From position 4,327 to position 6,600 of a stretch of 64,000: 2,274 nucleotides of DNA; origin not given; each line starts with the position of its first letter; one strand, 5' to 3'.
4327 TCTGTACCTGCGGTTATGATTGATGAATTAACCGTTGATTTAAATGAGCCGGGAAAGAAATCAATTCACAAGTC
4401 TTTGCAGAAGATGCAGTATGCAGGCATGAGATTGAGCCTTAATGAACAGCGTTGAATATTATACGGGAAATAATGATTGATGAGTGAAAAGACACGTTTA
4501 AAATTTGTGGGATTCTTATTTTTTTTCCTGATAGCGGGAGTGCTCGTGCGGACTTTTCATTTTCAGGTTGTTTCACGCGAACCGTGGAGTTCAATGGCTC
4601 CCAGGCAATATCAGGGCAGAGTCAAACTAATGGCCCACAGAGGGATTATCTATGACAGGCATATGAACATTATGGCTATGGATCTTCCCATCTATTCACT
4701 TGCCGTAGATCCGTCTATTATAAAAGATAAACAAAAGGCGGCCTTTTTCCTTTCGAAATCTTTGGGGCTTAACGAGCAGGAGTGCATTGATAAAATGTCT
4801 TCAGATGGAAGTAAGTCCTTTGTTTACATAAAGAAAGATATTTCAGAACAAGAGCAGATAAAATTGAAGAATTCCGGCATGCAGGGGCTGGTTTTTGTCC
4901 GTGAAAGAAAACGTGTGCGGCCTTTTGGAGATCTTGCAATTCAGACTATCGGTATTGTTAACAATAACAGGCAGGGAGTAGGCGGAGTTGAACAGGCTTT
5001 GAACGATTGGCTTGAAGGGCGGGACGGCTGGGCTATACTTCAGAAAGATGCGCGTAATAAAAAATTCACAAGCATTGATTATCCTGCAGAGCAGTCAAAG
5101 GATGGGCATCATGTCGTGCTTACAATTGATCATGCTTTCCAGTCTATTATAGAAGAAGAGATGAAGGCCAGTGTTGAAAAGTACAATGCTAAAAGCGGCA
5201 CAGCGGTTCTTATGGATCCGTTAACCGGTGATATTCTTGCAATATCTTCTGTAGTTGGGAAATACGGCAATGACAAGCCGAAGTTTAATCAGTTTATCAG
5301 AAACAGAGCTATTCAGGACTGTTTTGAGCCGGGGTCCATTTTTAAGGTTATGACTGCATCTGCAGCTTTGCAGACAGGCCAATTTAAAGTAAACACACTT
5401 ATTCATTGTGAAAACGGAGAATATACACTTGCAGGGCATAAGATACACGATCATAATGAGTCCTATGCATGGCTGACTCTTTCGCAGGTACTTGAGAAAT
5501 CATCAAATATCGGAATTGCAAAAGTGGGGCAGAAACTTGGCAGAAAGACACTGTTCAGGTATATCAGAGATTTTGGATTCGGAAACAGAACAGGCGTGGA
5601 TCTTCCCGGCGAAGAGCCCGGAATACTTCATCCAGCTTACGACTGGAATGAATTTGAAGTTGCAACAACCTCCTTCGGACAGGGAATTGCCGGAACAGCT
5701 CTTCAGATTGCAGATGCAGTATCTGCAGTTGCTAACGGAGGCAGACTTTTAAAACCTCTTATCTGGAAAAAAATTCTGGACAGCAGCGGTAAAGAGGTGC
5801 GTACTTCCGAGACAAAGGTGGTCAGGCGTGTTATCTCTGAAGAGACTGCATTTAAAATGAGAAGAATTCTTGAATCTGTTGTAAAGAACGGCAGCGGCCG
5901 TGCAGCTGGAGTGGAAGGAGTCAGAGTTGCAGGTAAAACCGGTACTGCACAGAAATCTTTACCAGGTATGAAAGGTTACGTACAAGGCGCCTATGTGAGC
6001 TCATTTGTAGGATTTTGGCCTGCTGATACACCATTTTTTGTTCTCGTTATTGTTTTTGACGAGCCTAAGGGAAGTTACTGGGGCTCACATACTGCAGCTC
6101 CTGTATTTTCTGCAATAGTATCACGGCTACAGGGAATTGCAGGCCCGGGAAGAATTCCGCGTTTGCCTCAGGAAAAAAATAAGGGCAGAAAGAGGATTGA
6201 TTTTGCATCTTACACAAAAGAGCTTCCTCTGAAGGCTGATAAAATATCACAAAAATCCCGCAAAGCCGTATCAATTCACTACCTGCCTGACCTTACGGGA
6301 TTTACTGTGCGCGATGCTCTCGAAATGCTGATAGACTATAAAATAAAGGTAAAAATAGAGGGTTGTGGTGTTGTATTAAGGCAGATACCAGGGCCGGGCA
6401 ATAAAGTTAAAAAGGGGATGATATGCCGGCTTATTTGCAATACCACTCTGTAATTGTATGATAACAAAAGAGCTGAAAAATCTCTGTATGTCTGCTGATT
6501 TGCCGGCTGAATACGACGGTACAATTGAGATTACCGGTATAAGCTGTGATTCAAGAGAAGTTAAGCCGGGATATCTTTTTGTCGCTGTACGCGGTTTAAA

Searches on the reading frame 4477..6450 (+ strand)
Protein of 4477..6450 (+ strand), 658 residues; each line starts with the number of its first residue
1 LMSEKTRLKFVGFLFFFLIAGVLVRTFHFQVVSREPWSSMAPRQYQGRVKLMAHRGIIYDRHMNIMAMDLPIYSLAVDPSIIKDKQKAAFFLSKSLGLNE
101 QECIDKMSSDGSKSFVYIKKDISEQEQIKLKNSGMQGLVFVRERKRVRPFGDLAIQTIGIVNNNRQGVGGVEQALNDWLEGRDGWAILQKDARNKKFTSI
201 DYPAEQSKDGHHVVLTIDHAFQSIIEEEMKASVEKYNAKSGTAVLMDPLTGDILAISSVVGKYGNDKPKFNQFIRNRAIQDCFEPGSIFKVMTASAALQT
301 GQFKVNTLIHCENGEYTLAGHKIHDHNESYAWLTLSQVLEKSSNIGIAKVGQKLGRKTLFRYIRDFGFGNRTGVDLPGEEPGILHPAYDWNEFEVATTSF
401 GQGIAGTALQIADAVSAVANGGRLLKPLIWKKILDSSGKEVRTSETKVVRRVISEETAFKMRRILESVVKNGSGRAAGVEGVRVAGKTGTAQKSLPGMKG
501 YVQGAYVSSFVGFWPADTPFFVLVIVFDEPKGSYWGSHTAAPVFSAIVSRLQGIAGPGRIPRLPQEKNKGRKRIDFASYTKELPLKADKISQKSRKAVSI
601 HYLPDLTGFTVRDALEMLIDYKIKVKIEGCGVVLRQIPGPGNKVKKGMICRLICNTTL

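Call 65: search_protein_families(library=pfam, proteins=[window:4477-6450:+], max_evalue=0.001)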
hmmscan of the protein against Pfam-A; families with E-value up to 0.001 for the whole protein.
window:4477-6450:+ (658 aa): 3 families
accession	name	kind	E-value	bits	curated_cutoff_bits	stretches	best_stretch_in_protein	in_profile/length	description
PF00905.27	Transpeptidase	-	2.8e-78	263.6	22.1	1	241-548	1-298/299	Penicillin binding protein transpeptidase domain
PF03717.20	PBP_dimer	-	6.9e-18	66.1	24.4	1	53-197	4-176/180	Penicillin-binding Protein dimerisation domain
PF03793.24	PASTA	-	4.1e-07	30.3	23.2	1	603-648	3-56/64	PASTA domain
